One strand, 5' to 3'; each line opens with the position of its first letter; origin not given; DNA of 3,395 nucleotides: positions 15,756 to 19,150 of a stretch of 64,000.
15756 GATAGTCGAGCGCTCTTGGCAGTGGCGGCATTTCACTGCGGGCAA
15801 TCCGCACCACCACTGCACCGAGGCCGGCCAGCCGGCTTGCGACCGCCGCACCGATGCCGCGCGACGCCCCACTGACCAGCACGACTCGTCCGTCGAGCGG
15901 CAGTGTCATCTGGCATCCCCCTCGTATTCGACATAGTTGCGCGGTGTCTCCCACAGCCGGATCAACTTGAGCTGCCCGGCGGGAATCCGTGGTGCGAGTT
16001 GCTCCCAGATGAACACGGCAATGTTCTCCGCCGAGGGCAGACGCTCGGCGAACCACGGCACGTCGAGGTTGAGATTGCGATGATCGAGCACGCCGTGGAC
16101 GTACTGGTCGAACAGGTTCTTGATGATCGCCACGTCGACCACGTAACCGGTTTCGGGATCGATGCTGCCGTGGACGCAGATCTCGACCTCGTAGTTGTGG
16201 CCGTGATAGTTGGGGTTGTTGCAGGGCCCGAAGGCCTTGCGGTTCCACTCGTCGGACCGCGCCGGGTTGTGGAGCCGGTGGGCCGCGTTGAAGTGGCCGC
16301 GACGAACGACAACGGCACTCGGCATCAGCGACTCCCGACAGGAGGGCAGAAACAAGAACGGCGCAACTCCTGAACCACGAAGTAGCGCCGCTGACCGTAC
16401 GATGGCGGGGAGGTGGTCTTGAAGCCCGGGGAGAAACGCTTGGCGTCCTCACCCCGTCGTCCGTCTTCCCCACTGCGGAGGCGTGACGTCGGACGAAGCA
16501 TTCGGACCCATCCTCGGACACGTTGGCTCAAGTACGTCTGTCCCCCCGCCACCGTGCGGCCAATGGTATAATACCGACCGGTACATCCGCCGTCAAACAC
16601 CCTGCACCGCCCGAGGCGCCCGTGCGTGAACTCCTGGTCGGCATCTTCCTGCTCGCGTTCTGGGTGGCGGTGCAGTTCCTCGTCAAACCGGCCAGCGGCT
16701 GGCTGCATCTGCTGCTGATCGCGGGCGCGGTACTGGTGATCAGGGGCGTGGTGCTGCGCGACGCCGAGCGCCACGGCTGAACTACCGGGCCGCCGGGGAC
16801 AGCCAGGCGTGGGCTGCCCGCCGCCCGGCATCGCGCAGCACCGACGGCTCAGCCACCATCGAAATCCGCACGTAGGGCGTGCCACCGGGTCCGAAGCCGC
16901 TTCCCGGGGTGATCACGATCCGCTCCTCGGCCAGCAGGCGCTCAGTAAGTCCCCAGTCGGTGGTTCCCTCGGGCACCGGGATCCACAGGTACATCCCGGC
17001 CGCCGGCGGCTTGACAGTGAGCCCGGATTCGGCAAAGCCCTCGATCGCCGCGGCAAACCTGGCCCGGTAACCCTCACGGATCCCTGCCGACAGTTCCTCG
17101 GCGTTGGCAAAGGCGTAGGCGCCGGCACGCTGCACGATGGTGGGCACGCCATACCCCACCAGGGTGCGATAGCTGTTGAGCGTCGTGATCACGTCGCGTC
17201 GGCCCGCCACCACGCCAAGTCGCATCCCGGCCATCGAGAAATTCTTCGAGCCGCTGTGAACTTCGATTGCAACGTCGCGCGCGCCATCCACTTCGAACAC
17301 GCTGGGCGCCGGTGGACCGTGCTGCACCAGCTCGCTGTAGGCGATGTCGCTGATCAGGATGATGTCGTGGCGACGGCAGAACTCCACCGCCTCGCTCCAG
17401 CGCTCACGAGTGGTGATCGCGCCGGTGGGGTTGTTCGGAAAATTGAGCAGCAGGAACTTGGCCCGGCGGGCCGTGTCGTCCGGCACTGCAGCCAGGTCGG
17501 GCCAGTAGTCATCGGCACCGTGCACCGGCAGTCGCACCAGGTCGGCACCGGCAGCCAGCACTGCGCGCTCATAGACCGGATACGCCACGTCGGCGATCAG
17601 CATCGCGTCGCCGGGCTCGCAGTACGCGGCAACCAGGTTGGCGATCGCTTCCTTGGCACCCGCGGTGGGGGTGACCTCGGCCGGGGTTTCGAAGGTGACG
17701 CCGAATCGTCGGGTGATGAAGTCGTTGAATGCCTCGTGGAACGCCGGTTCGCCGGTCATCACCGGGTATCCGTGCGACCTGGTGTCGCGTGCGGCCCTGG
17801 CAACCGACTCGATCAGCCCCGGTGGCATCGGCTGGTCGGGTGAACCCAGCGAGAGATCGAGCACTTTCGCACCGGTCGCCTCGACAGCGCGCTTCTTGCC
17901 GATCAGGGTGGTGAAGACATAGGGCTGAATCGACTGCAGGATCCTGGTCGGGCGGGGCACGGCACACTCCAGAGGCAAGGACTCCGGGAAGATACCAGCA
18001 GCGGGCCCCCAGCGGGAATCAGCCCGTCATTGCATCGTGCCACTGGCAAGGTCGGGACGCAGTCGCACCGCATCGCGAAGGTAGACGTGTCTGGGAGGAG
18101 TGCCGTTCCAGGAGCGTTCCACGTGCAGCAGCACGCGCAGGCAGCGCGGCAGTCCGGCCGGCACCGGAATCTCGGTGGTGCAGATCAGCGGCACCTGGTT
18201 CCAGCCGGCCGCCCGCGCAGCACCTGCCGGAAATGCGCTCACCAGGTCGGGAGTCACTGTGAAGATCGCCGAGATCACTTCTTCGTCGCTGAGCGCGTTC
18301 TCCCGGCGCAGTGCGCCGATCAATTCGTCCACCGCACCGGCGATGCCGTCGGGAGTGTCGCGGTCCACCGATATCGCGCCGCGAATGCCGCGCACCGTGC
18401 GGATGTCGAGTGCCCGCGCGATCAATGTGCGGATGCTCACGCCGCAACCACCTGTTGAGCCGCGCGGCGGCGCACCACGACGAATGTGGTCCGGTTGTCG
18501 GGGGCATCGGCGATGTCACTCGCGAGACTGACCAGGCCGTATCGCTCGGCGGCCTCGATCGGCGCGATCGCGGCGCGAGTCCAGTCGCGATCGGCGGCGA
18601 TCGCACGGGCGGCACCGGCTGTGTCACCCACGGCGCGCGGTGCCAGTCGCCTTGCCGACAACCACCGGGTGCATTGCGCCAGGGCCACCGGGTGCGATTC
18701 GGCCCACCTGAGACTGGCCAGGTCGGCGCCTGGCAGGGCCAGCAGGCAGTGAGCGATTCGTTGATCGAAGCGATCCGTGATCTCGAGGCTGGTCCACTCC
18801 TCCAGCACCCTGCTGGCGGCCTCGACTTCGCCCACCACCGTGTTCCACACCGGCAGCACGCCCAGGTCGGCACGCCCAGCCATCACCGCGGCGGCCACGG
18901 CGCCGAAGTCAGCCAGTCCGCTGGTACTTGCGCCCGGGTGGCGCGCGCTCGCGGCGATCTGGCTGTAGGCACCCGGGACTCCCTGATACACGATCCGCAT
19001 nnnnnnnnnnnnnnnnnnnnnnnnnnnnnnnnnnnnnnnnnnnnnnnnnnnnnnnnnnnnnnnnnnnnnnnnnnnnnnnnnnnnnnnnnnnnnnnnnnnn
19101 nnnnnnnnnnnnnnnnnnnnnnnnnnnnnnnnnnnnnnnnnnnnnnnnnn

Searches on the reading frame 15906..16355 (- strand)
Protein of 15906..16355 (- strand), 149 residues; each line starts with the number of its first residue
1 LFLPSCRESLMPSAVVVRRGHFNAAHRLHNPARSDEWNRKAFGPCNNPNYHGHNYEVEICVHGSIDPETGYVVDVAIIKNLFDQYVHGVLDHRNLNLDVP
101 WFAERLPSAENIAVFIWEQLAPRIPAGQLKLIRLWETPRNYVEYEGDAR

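Call 7: search_protein_families(library=pfam, proteins=[window:15906-16355:-])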
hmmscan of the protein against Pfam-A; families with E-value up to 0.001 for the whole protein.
window:15906-16355:- (149 aa): 1 family
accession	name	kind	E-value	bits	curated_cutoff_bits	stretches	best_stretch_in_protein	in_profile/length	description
PF01242.24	PTPS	-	2.4e-35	121.6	22.4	1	17-146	3-120/121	6-pyruvoyl tetrahydropterin synthase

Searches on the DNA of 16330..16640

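Call 43: search_rna_families(source=window, start=16330, end=16640, threshold=evalue, max_evalue=5, show_alignments=2)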
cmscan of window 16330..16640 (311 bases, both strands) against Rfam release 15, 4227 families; matches with E-value up to 5: 0.
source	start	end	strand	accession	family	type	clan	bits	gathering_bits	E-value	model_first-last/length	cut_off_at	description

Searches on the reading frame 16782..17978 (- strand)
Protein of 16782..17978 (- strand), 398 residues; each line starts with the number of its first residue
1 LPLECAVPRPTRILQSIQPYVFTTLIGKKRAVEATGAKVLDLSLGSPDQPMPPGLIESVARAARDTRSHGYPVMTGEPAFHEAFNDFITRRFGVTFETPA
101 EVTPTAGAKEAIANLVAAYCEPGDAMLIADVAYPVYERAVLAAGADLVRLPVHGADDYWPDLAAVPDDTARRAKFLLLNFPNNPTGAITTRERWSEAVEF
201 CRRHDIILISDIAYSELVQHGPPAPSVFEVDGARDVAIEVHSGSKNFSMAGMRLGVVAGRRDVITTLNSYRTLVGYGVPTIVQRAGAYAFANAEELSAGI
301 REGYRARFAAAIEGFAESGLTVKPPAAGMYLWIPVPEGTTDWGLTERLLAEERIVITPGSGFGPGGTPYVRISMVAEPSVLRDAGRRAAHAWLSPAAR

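Call 7: search_protein_families(library=pfam, proteins=[window:16782-17978:-])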
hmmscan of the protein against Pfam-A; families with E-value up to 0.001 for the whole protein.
window:16782-17978:- (398 aa): 1 family
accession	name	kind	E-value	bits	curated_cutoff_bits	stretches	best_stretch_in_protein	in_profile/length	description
PF00155.27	Aminotran_1_2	-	4.7e-53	181.1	19.7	1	38-377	2-348/361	Aminotransferase class I and II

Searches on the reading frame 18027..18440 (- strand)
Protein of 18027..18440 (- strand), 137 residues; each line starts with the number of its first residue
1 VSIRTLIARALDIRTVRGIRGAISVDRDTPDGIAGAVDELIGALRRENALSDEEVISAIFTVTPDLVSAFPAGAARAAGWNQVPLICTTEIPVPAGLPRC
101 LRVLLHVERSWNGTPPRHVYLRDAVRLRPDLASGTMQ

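Call 7: search_protein_families(library=pfam, proteins=[window:18027-18440:-])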
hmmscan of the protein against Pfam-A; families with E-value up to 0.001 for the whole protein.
window:18027-18440:- (137 aa): 1 family
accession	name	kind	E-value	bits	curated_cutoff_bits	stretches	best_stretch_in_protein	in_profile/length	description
PF07736.16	CM_1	-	9.2e-40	136.1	27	1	16-131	1-116/116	Chorismate mutase type I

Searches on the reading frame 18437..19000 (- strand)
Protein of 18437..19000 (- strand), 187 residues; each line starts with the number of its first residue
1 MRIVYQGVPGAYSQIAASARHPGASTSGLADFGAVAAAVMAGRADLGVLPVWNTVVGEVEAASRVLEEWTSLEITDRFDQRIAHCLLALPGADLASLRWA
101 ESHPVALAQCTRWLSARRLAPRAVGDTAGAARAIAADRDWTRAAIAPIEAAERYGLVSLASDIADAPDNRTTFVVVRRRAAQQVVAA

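Call 7: search_protein_families(library=pfam, proteins=[window:18437-19000:-])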
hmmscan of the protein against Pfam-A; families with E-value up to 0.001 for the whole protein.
window:18437-19000:- (187 aa): 1 family
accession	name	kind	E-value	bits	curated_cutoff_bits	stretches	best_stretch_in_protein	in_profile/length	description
PF00800.23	PDT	-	1.9e-42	145.6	25.2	1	3-179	1-179/181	Prephenate dehydratase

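Call 9: find_homologous_proteins(query=window:18437-19000:-, max_evalue=1e-10)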
Query window:18437-19000:- (187 aa): 4177 proteins with E <= 1e-10 among 8000 candidates; the best 120 are listed.
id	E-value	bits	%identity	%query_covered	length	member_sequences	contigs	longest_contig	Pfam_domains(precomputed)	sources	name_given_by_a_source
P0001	2.8e-111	387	99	100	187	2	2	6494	PF00800.24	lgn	-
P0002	7.0e-100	350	89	93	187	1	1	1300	PF00800.24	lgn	-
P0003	6.7e-96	337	86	94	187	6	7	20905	PF00800.24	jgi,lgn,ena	jgi:prephenate dehydratase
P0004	1.3e-92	326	84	100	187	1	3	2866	PF00800.24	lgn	-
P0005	2.8e-89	315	81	100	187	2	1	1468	PF00800.24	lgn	-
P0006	4.8e-87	308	80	94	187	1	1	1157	PF00800.24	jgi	jgi:prephenate dehydratase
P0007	1.7e-86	306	79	100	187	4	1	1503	PF00800.24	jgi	jgi:prephenate dehydratase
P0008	4.7e-86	305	79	100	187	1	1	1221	PF00800.24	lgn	-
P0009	1.5e-85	303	78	100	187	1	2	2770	PF00800.24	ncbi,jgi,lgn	jgi:prephenate dehydratase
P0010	1.5e-85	303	78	100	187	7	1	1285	PF00800.24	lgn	-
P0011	1.6e-85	303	77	100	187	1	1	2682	PF00800.24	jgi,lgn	jgi:prephenate dehydratase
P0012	2.4e-85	303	79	100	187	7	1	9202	PF00800.24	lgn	-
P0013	6.4e-85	301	78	100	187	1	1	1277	PF00800.24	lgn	-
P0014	1.2e-84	300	79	100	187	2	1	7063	PF00800.24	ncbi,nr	ncbi:MAG TPA: prephenate dehydratase domain-containing protein [Gemmatimonadales bacterium]|nr:preph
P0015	2.3e-82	293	76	100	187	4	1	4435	PF00800.24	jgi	jgi:prephenate dehydratase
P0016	1.8e-79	283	76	100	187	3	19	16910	PF00800.24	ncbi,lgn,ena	-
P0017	2.2e-79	283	75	100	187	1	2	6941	PF00800.24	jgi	jgi:prephenate dehydratase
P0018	6.3e-79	282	75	100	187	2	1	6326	PF00800.24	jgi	jgi:prephenate dehydratase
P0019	9.7e-79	281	74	100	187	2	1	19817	PF00800.24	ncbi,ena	-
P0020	8.3e-78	278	73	94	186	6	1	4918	PF00800.24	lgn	-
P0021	3.3e-77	276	73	100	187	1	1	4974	PF00800.24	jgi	jgi:prephenate dehydratase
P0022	4.7e-77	276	74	100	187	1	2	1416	PF00800.24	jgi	jgi:prephenate dehydratase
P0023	5.3e-77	275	74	100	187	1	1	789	PF00800.24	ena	-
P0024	1.9e-76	274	74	94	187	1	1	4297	PF00800.24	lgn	-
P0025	9.1e-76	271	70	100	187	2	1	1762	PF00800.24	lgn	-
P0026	9.7e-76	271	74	96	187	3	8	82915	PF00800.24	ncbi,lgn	-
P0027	1.7e-75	271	72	100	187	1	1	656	PF00800.24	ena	-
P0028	1.8e-75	270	71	100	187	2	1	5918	PF00800.24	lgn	-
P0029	2.6e-75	270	70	100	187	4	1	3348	PF00800.24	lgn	-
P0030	4.7e-75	269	73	100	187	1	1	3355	PF00800.24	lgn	-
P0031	2.8e-74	267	71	100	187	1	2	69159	PF00800.24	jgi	jgi:prephenate dehydratase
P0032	2.1e-73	264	71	100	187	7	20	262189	PF00800.24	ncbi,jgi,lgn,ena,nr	ncbi:MAG: prephenate dehydratase [Gemmatimonadetes bacterium]|nr:prephenate dehydratase [Gemmatimona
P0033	4.2e-73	263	72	100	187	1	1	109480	PF00800.24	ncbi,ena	-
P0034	2.2e-72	260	71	100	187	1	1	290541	PF00800.24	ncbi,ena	-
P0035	6.4e-72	259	78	88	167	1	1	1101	PF00800.24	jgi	jgi:prephenate dehydratase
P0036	8.8e-72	258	68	100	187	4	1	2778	PF00800.24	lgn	-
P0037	4.9e-70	253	70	92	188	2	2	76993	PF00800.24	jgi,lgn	jgi:prephenate dehydratase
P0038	1.0e-69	252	68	100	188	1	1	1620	PF00800.24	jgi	jgi:prephenate dehydratase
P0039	9.5e-69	249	68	100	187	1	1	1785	PF00800.24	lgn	-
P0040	1.2e-68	248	68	94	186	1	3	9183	PF00800.24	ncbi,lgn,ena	-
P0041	3.9e-68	247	67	100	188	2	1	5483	PF00800.24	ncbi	-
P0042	3.4e-66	240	65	100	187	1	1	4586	PF00800.24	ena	-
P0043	7.5e-66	239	65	93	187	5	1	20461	PF00800.24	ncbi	ncbi:MAG: prephenate dehydratase domain-containing protein [Gemmatimonadota bacterium]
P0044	9.6e-65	236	61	100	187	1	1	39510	PF00800.24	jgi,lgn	-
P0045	1.3e-64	235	64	100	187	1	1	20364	PF00800.24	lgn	-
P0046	3.6e-64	234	62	100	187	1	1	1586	PF00800.24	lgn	-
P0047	8.3e-64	232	61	100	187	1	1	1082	PF00800.24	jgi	jgi:prephenate dehydratase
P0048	4.1e-62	227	60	100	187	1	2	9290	PF00800.24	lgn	-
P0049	9.6e-60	219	72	80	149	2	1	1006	PF00800.24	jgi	jgi:prephenate dehydratase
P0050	2.3e-59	218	62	96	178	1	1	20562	PF00800.24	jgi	jgi:prephenate dehydratase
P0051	5.0e-59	217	61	100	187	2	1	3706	PF00800.24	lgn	-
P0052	3.5e-58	214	62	94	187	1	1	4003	PF00800.24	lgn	-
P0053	1.8e-57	212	60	100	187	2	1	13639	PF00800.24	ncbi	-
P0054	3.3e-57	211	60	100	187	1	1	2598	PF00800.24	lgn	-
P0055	7.4e-57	210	59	95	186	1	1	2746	PF00800.24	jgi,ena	-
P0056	8.1e-57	210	60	100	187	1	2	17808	PF00800.24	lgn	-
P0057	1.1e-56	209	61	94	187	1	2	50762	PF00800.24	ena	-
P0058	1.3e-56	209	61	94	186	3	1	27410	PF00800.24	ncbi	-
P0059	2.0e-56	208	58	100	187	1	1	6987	PF00800.24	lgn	-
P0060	2.1e-56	208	63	100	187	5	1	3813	PF00800.24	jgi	jgi:prephenate dehydratase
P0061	1.0e-55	206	59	94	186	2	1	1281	PF00800.24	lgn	-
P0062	1.5e-55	206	58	100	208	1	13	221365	PF00800.24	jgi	jgi:prephenate dehydratase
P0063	4.1e-55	204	58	92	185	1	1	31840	PF00800.24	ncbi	-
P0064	5.0e-55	204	59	94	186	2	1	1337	PF00800.24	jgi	jgi:prephenate dehydratase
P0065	7.5e-55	203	61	94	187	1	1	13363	PF00800.24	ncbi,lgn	-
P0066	1.3e-54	203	59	92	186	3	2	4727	PF00800.24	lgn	-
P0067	1.9e-54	202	57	95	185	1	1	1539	PF00800.24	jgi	jgi:prephenate dehydratase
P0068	2.0e-54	202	59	97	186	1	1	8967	PF00800.24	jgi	jgi:prephenate dehydratase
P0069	3.9e-54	201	57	99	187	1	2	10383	PF00800.24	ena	-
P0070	5.1e-54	201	57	100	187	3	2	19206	PF00800.24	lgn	-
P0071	1.0e-53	200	58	92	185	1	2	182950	PF00800.24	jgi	jgi:prephenate dehydratase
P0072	1.3e-53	199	58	94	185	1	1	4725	PF00800.24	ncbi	-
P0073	1.7e-53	199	58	92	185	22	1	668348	PF00800.24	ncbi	-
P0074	4.1e-53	198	58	96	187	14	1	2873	PF00800.24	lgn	-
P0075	5.3e-53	197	58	92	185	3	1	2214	PF00800.24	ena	-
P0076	5.4e-53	197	58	92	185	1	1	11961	PF00800.24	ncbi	-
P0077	2.0e-52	195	56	94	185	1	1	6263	PF00800.24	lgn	-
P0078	3.6e-52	195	57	92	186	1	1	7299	PF00800.24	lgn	-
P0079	6.1e-52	194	56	92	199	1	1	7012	PF00800.24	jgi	jgi:prephenate dehydratase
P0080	8.9e-52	193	57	94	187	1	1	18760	PF00800.24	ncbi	ncbi:MAG: prephenate dehydratase domain-containing protein [Gemmatimonadota bacterium]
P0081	1.1e-51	193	56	92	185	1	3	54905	PF00800.24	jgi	jgi:prephenate dehydratase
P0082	1.6e-51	192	56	97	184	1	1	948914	PF00800.24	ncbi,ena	-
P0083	2.7e-51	192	58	94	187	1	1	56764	PF00800.24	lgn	-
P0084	2.8e-51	192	55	94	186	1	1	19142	PF00800.24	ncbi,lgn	-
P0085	7.7e-51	190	56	99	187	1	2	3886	PF00800.24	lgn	-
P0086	4.6e-50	188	57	94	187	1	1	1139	PF00800.24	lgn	-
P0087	8.5e-50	187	56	99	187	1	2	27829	PF00800.24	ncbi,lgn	ncbi:MAG: prephenate dehydratase domain-containing protein [Gemmatimonadales bacterium]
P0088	1.2e-49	186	57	94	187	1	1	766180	PF00800.24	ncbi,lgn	ncbi:MAG: prephenate dehydratase domain-containing protein [Gemmatimonadota bacterium]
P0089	1.2e-49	186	55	99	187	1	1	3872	PF00800.24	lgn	-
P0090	1.6e-49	186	56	93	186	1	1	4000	PF00800.24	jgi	jgi:prephenate dehydratase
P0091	2.8e-49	185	55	92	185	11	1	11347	PF00800.24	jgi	-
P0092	5.4e-49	184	55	94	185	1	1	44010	PF00800.24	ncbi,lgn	-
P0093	2.9e-48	182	58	94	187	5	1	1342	PF00800.24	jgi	-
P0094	3.4e-48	182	58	94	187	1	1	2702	PF00800.24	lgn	-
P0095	2.2e-46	176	54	93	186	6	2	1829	PF00800.24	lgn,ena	-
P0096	4.1e-46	175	52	94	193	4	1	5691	PF00800.24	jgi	jgi:prephenate dehydratase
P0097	1.4e-45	173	54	91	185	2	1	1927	PF00800.24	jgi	-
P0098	3.8e-45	172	53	97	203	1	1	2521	PF00800.24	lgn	-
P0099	4.2e-40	155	51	94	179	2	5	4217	PF00800.24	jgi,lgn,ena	-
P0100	3.3e-39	152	51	93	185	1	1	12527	PF00800.24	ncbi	ncbi:MAG: prephenate dehydratase [Gemmatimonadales bacterium]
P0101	9.4e-39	151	49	94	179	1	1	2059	PF00800.24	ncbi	ncbi:MAG: prephenate dehydratase domain-containing protein [Gemmatimonadota bacterium]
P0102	1.4e-38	150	52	94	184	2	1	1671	PF00800.24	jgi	jgi:prephenate dehydratase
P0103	2.4e-38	150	56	79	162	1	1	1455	PF00800.24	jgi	jgi:prephenate dehydratase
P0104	2.6e-36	143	49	97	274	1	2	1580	PF00800.24,PF01842.32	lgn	-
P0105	1.7e-35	140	51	94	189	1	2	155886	PF00800.24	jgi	jgi:prephenate dehydratase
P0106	2.2e-35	140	50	98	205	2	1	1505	PF00800.24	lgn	-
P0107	2.4e-35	140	51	94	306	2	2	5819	PF00800.24,PF01842.32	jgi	jgi:prephenate dehydratase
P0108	5.3e-35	139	49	95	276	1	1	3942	PF00800.24,PF01842.32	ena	-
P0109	1.8e-34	137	50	96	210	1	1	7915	PF00800.24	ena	-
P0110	2.0e-34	137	46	97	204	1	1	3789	PF00800.24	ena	-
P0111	2.1e-34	137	49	96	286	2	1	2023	PF00800.24,PF01842.32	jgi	jgi:prephenate dehydratase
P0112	3.2e-34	136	47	95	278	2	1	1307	PF00800.24,PF01842.32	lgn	-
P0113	3.3e-34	136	49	96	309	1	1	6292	PF00800.24,PF01842.32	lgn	-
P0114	4.2e-34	136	45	94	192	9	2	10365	PF00800.24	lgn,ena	-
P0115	7.1e-34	135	50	95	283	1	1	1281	PF00800.24,PF01842.32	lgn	-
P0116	9.8e-34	135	44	95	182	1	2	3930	PF00800.24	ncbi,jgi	jgi:prephenate dehydratase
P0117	1.7e-33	134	50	95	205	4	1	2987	PF00800.24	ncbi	ncbi:MAG TPA: prephenate dehydratase domain-containing protein [Gemmatimonadaceae bacterium]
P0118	1.7e-33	134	46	96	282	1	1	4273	PF00800.24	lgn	-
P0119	2.2e-33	133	49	97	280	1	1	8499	PF00800.24,PF01842.32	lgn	-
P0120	2.2e-33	133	46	98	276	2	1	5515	PF00800.24,PF01842.32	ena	-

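Call 11: find_related_loci(query=A1, collection=genome_contigs, flank=3000)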
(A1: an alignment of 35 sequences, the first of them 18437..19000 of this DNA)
Query A1 (187 aa) in genome_contigs; peptide patterns used: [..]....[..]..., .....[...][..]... (x = any residue, [..] = any of these).
600 stretches matched a pattern (row limit reached: there are more); 452 encode a relative of the query (tblastn E <= 1e-3); the best 80 are kept; 80 distinct loci.
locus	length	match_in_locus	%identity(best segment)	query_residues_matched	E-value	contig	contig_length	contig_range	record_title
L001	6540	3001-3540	74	1-180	1e-78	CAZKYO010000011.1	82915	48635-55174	MAG TPA_asm: uncultured Gemmatimonadaceae bacterium isolate binchicken_co118_191 genome assembly, contig: NODE_204_lengt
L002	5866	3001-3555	69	1-185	3e-73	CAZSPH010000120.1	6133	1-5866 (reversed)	MAG TPA_asm: uncultured Gemmatimonadaceae bacterium isolate SRP344714_co1_296 genome assembly, contig: NODE_21864_length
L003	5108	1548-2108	67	1-187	3e-70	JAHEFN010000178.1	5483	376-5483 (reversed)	MAG: Gemmatimonadetes bacterium isolate Ww334 NODE_50636_length_5483_cov_2.467922, whole genome shotgun sequence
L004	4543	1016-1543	68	1-176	4e-67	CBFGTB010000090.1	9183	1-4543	MAG TPA_asm: uncultured Gemmatimonadales bacterium isolate SRR17295758_binner12_Refined_8 genome assembly, contig: ERZ23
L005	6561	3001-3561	72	1-187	3e-66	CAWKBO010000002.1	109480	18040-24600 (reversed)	MAG: uncultured Gemmatimonadales bacterium isolate MFD05442.bin.2.33 genome assembly, contig: contig_20646, whole genome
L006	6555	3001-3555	76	1-185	3e-64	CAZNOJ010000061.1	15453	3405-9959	MAG TPA_asm: uncultured Gemmatimonadaceae bacterium isolate SRP329715_co2_115 genome assembly, contig: NODE_7264_length_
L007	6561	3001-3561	63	1-187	2e-62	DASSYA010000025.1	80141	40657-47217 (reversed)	MAG TPA_asm: Gemmatimonadales bacterium isolate SMAG_U664 k141_1103319, whole genome shotgun sequence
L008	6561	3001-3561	71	1-187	6e-62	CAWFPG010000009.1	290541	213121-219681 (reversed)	MAG: uncultured Gemmatimonadales bacterium isolate MFD05684.bin.1.19 genome assembly, contig: contig_55671, whole genome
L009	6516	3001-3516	61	2-173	9e-62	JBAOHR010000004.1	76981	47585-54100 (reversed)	MAG: Gemmatimonadales bacterium isolate AS_Ams2_Bin22 np1-np2_contig_16868, whole genome shotgun sequence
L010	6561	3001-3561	74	1-187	2e-61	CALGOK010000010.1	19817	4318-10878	MAG TPA_asm: uncultured Gemmatimonadetes bacterium isolate SRR7515932_bin.93_CONCOCT_v1.1_MAG genome assembly, contig: E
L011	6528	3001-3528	63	1-176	8e-60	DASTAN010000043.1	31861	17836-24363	MAG TPA_asm: Gemmatimonadales bacterium isolate SMAG_U738 k141_903578, whole genome shotgun sequence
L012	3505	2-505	71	20-187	3e-59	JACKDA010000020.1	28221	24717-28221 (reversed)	MAG: Gemmatimonadales bacterium isolate HK-STAS-GEMM-1 HK-STAS-GEMM-1_20, whole genome shotgun sequence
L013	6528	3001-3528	61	2-177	2e-59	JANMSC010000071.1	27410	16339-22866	MAG: Gemmatimonadales bacterium isolate SOY_29_metabat_65 SOY_29_k141_684099, whole genome shotgun sequence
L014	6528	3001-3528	57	1-176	6e-58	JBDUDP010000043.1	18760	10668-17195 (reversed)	MAG: Gemmatimonadota bacterium isolate cluster4_bin.73 NODE_5582_length_18760_cov_10.031275, whole genome shotgun sequen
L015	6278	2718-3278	60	1-187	1e-56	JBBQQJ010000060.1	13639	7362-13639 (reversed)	MAG: Gemmatimonadales bacterium isolate Co_metawrap_1575 Cmw_1575_k141_29070601_length_13639_cov_7.0000, whole genome sh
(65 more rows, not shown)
